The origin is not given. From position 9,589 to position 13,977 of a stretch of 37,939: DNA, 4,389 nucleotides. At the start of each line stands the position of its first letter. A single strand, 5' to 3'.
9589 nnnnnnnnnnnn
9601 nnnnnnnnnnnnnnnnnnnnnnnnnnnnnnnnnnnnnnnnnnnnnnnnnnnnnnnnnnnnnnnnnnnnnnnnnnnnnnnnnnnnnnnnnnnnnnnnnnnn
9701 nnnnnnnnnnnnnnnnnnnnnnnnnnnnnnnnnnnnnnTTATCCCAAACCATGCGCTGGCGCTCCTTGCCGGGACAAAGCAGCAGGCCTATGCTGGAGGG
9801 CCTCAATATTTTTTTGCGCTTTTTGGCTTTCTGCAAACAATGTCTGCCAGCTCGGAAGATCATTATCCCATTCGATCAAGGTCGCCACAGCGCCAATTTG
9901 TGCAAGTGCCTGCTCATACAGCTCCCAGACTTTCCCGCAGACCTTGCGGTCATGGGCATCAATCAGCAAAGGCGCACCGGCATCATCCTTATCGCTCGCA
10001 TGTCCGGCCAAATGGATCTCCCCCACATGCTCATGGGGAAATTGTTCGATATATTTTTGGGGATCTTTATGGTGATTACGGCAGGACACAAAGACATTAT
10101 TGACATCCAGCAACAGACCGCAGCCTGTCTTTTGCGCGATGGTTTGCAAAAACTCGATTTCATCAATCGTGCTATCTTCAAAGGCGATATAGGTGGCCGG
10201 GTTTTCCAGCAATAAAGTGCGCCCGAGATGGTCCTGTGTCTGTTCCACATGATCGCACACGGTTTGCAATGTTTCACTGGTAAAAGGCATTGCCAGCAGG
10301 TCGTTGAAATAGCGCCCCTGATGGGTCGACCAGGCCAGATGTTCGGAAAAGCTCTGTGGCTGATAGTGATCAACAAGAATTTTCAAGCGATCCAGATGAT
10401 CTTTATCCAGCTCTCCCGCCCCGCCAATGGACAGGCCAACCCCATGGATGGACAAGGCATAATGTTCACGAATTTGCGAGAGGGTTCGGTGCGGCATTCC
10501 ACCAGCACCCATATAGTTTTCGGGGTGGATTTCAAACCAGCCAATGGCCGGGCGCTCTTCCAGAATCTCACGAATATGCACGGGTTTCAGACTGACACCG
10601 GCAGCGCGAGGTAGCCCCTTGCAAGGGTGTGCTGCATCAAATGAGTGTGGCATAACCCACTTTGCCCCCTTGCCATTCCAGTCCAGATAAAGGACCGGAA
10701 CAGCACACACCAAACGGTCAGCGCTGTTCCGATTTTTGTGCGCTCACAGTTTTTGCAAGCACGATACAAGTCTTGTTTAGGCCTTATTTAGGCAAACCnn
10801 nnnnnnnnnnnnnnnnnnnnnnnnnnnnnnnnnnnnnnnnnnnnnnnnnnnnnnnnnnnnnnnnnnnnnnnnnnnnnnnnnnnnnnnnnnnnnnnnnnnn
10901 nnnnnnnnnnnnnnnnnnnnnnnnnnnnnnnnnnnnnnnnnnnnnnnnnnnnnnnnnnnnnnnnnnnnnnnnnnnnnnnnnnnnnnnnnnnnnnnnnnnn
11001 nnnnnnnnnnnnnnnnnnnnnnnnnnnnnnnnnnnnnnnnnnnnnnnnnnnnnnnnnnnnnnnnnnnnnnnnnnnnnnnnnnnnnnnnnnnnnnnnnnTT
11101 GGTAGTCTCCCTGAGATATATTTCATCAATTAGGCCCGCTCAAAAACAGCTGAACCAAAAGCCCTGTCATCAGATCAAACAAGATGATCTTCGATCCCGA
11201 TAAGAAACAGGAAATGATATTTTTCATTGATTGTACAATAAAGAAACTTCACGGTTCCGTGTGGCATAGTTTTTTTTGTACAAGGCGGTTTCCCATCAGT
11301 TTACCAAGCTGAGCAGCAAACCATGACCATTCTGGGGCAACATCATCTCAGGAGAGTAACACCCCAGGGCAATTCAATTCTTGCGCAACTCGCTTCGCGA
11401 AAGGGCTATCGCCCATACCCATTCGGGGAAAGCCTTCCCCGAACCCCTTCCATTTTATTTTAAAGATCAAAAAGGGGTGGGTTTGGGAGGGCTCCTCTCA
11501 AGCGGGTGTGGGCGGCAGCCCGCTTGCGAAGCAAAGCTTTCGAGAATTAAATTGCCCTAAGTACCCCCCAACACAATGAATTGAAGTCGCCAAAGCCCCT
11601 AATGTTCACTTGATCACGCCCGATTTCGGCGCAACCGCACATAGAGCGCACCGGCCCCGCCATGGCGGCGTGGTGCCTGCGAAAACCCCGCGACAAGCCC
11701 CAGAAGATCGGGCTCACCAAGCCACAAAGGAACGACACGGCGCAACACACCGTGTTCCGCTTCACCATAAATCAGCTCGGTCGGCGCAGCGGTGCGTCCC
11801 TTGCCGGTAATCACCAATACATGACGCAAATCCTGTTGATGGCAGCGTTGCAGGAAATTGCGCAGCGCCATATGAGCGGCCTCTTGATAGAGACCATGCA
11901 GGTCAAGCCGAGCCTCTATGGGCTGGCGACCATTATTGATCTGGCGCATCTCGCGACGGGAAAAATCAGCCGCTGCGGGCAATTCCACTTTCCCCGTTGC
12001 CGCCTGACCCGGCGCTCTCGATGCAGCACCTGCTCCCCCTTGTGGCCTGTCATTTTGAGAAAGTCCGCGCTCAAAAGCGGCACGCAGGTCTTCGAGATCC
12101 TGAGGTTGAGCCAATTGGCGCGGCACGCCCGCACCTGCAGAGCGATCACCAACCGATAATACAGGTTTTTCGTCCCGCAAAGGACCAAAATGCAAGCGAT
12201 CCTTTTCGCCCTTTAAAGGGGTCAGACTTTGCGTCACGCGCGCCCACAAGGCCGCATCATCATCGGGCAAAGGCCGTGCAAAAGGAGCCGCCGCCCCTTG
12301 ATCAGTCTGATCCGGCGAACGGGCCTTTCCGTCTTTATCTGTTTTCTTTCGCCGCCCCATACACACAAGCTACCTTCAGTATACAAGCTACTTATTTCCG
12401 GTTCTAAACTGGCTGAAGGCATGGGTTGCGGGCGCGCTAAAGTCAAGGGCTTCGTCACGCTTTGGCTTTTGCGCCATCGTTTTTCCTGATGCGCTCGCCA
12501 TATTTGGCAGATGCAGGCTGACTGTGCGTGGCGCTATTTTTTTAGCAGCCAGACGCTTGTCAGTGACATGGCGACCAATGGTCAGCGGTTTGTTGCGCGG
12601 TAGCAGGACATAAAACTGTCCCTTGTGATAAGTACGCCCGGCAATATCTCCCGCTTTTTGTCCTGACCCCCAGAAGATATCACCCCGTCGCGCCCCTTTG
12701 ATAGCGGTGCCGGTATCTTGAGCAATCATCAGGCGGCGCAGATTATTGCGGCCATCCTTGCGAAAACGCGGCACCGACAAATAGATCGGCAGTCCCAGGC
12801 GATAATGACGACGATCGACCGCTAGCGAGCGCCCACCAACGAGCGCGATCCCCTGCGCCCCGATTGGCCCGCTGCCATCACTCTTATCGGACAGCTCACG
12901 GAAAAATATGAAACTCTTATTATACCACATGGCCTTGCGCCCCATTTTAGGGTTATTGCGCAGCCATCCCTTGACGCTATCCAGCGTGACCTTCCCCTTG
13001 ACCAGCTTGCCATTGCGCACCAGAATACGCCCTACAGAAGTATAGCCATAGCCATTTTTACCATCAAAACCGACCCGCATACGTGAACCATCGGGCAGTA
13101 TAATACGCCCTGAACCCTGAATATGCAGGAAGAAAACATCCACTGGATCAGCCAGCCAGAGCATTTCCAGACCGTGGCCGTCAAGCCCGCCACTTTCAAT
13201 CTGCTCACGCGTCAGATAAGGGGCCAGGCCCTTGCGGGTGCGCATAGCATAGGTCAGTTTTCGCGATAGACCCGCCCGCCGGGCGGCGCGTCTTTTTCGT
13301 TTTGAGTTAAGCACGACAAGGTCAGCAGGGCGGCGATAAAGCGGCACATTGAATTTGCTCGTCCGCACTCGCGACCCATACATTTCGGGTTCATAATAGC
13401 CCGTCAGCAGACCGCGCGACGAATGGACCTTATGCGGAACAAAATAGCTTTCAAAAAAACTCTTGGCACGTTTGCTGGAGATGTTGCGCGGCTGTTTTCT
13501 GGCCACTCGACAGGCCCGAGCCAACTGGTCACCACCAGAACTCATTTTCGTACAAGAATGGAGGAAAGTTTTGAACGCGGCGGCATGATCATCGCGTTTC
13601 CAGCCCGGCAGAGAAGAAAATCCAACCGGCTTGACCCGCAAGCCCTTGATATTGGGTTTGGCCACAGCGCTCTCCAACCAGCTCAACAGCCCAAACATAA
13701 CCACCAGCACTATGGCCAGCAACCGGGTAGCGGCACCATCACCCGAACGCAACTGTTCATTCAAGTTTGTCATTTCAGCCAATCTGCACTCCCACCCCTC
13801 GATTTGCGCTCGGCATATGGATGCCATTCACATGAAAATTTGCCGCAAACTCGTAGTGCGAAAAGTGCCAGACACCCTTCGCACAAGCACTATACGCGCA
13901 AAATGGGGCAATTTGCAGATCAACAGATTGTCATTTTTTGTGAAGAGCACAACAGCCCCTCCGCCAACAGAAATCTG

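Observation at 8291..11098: Complete bufferin-type MNIO RiPP operon (DUF2282 precursor, DUF692, DUF2063, DoxX)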

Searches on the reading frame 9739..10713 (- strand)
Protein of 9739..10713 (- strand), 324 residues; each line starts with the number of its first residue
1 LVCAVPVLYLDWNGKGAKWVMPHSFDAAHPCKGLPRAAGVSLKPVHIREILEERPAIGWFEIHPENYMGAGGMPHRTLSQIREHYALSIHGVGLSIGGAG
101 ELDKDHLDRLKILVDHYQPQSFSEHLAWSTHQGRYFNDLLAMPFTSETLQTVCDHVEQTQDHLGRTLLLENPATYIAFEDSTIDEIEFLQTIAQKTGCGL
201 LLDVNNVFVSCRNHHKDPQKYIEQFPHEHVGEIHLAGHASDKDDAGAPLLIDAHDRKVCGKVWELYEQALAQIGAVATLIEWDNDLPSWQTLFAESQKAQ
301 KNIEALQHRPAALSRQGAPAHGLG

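Call 3: search_protein_families(library=pfam, proteins=[window:9739-10713:-], max_evalue=0.01)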
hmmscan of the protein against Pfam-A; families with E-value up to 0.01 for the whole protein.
window:9739-10713:- (324 aa): 1 family
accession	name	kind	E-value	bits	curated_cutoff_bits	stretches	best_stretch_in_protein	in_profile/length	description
PF05114.20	MbnB_TglH_ChrH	-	6.5e-106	353.8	25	1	38-301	2-260/263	RiPP precursor modification enzyme MbnB/TglH/ChrH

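Call 4: search_protein_families(library=ncbifam, proteins=[window:9739-10713:-], max_evalue=0.01)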
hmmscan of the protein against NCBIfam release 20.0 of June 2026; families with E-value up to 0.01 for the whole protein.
window:9739-10713:- (324 aa): 5 families
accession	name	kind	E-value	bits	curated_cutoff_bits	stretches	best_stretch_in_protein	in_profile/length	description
NF050167.1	MNIO_BufB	equivalog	1.7e-116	388.1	310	1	38-300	1-262/262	MNIO family bufferin maturase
NF003818.2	PRK05409.1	equivalog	7.9e-71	238.7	360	1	38-300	2-261/264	HvfB family MNIO-type RiPP peptide maturase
NF050151.1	RiPP_MNIO_ApyH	equivalog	3.7e-23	82.1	400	1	80-299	50-276/283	multinuclear non-heme iron-dependent oxidative enzyme ApyH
TIGR04159.2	methbact_MbnB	equivalog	3.6e-16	59.5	325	1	108-273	71-228/261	methanobactin biosynthesis protein MbnB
NF050165.1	MNIO_ChrH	equivalog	4.5e-13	49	600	1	89-276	61-250/363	MNIO family chryseobactin maturase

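Call 17: find_related_loci(query=window:9739-10653:-, collection=genome_contigs, flank=8000)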
Query window:9739-10653:- (304 aa) in genome_contigs; peptide patterns used: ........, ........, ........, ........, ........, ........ (x = any residue, [..] = any of these).
159 stretches matched a pattern; 120 encode a relative of the query (tblastn E <= 1e-3); the best 80 are kept; 80 distinct loci.
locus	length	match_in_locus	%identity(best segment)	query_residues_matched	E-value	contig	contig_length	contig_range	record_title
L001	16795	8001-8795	69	16-280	3e-122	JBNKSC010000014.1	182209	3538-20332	MAG: Terasakiella sp. isolate B1B2.bin.14.orig k141_2748969, whole genome shotgun sequence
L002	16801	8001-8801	63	14-280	1e-116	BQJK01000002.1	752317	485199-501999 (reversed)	MAG: Rhodomicrobium sp. DHS20C08 DNA, sequence2, whole genome shotgun sequence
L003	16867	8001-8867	56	14-299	6e-105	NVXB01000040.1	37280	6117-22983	MAG: Hyphomicrobiales bacterium isolate NORP22 Contig_source1382A_2736, whole genome shotgun sequence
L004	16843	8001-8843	56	14-297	5e-103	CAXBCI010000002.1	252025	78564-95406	MAG TPA_asm: uncultured Hyphomicrobiales bacterium isolate ERR2762135_binner23_Refined_110 genome assembly, contig: ERZ3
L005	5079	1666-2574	51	1-302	4e-98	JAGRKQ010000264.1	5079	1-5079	MAG: Hyphomicrobiaceae bacterium isolate HKST-UBA43 2007_140851, whole genome shotgun sequence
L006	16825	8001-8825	54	14-283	5e-98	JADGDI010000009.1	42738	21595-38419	MAG: Hyphomicrobiales bacterium isolate BB6 NODE_9_length_42738_cov_4.753592, whole genome shotgun sequence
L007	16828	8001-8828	55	14-294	3e-95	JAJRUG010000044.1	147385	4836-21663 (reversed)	MAG: Gammaproteobacteria bacterium isolate Dive96_bin10.163 k141_1331645, whole genome shotgun sequence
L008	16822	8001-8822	49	12-284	2e-88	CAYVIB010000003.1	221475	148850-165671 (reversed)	MAG TPA_asm: uncultured Cellvibrionaceae bacterium isolate SRP263527_co1_23 genome assembly, contig: NODE_17_length_2214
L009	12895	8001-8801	47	13-280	2e-87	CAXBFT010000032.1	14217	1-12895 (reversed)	MAG TPA_asm: uncultured Alphaproteobacteria bacterium isolate ERR2762121_concoct_146 genome assembly, contig: ERZ3421540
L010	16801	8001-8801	50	14-280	3e-85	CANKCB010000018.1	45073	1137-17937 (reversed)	MAG: Gammaproteobacteria bacterium isolate RH-27jun17-231 genome assembly, contig: RH-27jun17-C1983, whole genome shotgu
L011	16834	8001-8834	49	14-290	2e-85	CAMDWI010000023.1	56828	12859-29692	MAG: Klebsiella pneumoniae isolate MH-09jul19-253 genome assembly, contig: MH-09jul19-C1030, whole genome shotgun sequen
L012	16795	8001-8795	48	14-279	8e-85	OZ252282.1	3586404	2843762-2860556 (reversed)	MAG: Enterobacterales bacterium isolate e1566bbe-8f6b-492d-966f-73ce20161778 genome assembly, chromosome: 1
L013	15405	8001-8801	51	14-280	3e-84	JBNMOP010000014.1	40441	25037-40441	MAG: Gammaproteobacteria bacterium isolate 3300054698_19 Ga0535670_0001002, whole genome shotgun sequence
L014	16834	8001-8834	49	14-293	3e-84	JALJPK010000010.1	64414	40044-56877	MAG: Pseudomonadales bacterium isolate ALOHA_DT_135 DT-Pseudomonadales-4_10, whole genome shotgun sequence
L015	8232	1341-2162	49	7-281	2e-83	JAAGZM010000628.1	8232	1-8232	MAG: Gammaproteobacteria bacterium isolate Cli_20 CliG_CONTIG1314003, whole genome shotgun sequence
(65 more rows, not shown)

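Call 18: search_solved_structures(query=window:9739-10653:-, max_evalue=0.001, show_alignments=2)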
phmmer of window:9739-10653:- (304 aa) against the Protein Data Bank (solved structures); distinct sequences matched with E-value up to 0.001: 8.
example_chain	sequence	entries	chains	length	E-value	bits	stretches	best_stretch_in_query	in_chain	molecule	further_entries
3bww_A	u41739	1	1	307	3.4e-43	151.1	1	34-221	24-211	Protein of unknown function DUF692/COG3220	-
8hci_D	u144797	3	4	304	4.6e-12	48.8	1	124-295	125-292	DUF692 family protein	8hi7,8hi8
7fc0_B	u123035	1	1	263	1.7e-09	40.4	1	80-241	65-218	Methanobactin biosynthesis cassette protein MbnB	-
7dz9_B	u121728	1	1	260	1.7e-09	40.4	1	92-259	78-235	cpMbnB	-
7dz9_A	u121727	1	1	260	1.7e-09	40.4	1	92-259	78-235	MbnB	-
7fc0_E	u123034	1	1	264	1.7e-09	40.4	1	80-241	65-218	Methanobactin biosynthesis cassette protein MbnB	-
7tcr_A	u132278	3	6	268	2.9e-09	39.6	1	89-247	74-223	Methanobactin biosynthesis cassette protein MbnB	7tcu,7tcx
7tcw_A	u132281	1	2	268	1.9e-08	37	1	89-218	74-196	Methanobactin biosynthesis cassette protein MbnB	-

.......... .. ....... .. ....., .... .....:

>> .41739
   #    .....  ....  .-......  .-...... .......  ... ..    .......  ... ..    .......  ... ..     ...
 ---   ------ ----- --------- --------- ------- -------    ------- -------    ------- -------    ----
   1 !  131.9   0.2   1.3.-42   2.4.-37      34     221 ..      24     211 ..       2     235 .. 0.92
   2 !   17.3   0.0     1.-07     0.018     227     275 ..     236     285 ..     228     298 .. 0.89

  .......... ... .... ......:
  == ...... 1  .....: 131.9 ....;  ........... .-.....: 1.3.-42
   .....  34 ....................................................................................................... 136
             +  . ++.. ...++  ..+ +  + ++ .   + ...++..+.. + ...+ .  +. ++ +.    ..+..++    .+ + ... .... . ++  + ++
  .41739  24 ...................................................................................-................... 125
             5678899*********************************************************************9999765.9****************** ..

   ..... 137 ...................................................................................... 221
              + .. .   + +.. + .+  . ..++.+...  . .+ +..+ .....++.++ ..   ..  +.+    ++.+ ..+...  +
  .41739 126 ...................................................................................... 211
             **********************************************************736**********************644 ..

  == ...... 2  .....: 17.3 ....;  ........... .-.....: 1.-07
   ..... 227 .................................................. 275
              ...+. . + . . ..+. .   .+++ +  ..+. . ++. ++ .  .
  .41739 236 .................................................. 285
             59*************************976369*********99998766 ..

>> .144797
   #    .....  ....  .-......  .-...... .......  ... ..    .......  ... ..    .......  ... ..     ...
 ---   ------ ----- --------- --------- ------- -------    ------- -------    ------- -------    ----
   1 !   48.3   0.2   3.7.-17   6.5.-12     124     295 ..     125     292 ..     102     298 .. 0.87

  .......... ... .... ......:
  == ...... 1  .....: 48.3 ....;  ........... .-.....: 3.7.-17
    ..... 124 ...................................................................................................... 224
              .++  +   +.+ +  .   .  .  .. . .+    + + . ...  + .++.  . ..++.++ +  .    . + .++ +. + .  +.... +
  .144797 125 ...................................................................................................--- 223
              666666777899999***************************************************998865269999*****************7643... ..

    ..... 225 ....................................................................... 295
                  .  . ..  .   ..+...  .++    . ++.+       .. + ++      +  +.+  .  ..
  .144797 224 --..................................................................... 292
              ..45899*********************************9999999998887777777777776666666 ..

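Call 26: search_solved_structures(query=window:9739-10653:-, max_evalue=0.001, show_alignments=5)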
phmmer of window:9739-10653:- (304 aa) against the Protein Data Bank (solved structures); distinct sequences matched with E-value up to 0.001: 8.
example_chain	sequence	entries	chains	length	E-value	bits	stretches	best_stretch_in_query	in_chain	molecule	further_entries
3bww_A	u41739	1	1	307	3.4e-43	151.1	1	34-221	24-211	Protein of unknown function DUF692/COG3220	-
8hci_D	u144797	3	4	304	4.6e-12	48.8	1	124-295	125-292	DUF692 family protein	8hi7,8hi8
7fc0_B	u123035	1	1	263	1.7e-09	40.4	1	80-241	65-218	Methanobactin biosynthesis cassette protein MbnB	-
7dz9_B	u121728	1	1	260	1.7e-09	40.4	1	92-259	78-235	cpMbnB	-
7dz9_A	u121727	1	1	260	1.7e-09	40.4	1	92-259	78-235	MbnB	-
7fc0_E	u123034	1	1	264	1.7e-09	40.4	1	80-241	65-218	Methanobactin biosynthesis cassette protein MbnB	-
7tcr_A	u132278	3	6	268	2.9e-09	39.6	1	89-247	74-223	Methanobactin biosynthesis cassette protein MbnB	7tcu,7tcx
7tcw_A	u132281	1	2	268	1.9e-08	37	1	89-218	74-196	Methanobactin biosynthesis cassette protein MbnB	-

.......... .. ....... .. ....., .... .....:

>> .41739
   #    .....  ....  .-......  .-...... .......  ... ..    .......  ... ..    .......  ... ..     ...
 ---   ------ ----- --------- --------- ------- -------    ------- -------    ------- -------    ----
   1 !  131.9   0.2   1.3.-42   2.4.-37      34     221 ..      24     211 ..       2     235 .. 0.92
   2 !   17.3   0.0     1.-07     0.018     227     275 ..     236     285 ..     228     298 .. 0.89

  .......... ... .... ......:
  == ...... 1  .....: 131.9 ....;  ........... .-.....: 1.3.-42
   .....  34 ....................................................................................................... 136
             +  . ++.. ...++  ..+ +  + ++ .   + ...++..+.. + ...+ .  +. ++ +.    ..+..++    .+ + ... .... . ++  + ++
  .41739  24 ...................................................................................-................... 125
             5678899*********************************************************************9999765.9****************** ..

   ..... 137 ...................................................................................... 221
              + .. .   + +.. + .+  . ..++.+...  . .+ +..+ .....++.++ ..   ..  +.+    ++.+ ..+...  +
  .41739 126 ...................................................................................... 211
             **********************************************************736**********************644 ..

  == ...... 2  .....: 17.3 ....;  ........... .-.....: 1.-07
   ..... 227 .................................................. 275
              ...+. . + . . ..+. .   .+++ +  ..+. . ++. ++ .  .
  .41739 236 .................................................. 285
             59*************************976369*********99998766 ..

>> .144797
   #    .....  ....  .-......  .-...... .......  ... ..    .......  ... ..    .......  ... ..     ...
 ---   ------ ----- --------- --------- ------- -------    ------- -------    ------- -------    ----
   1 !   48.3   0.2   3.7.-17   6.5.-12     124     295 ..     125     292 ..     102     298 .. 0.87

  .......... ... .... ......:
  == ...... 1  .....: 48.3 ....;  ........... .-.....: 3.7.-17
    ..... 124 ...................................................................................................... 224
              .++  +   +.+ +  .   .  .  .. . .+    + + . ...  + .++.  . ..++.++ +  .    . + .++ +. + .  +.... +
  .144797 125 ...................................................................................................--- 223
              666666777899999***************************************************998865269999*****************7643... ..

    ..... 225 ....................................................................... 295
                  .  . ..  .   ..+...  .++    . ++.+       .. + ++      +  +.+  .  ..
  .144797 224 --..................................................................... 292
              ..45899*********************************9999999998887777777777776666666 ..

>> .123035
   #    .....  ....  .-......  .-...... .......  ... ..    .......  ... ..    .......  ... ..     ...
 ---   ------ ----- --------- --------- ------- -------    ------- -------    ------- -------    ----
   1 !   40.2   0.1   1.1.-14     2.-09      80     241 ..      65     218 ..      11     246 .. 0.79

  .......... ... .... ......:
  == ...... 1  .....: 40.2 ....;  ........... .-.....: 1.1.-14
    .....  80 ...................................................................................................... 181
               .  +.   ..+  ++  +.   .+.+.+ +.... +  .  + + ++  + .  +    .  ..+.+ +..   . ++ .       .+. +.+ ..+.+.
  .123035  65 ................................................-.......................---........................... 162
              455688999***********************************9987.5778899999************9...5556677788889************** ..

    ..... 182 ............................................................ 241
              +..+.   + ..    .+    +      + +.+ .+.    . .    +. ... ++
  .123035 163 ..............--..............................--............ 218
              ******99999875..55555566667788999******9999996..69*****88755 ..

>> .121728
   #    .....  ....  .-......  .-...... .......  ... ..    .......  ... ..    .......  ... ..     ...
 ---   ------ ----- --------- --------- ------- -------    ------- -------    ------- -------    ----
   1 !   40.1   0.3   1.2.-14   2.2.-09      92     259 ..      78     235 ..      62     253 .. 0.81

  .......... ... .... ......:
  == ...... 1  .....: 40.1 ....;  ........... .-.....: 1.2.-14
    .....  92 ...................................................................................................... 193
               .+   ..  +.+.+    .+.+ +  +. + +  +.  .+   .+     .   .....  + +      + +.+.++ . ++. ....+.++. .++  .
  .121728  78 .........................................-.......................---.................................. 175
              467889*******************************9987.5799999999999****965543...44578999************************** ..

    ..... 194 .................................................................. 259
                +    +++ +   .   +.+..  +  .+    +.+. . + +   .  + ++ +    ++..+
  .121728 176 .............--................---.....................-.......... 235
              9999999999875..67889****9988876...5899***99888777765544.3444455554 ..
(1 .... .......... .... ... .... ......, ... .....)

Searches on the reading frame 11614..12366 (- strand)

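Call 3: search_protein_families(library=pfam, proteins=[window:11614-12366:-], max_evalue=0.01)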
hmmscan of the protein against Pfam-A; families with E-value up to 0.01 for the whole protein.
window:11614-12366:- (250 aa): 1 family
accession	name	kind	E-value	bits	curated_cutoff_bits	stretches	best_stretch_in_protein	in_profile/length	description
PF01713.27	Smr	-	8.9e-23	80.7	25.7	1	154-246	1-77/77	Smr domain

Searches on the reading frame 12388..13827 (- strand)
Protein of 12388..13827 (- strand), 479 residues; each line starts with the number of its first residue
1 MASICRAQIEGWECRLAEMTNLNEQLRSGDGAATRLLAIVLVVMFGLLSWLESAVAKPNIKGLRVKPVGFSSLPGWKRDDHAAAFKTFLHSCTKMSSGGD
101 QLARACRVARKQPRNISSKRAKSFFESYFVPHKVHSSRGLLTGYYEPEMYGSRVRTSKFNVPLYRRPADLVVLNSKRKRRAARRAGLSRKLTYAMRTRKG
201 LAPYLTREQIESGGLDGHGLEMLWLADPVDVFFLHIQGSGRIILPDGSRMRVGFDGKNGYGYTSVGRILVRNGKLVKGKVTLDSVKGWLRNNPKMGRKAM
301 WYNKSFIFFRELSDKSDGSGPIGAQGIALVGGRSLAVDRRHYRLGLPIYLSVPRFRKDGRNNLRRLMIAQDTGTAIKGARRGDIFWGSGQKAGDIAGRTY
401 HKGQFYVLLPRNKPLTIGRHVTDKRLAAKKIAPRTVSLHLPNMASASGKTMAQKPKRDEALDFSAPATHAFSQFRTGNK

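Call 3: search_protein_families(library=pfam, proteins=[window:12388-13827:-], max_evalue=0.01)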
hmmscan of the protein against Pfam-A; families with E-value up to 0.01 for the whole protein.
window:12388-13827:- (479 aa): 2 families
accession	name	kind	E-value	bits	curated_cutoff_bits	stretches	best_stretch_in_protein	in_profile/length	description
PF03562.22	MltA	-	4.7e-55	186.5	24.3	1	140-310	1-163/163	MltA specific insert domain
PF06725.17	3D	-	6.3e-22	78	23.8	1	333-408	1-71/72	3D domain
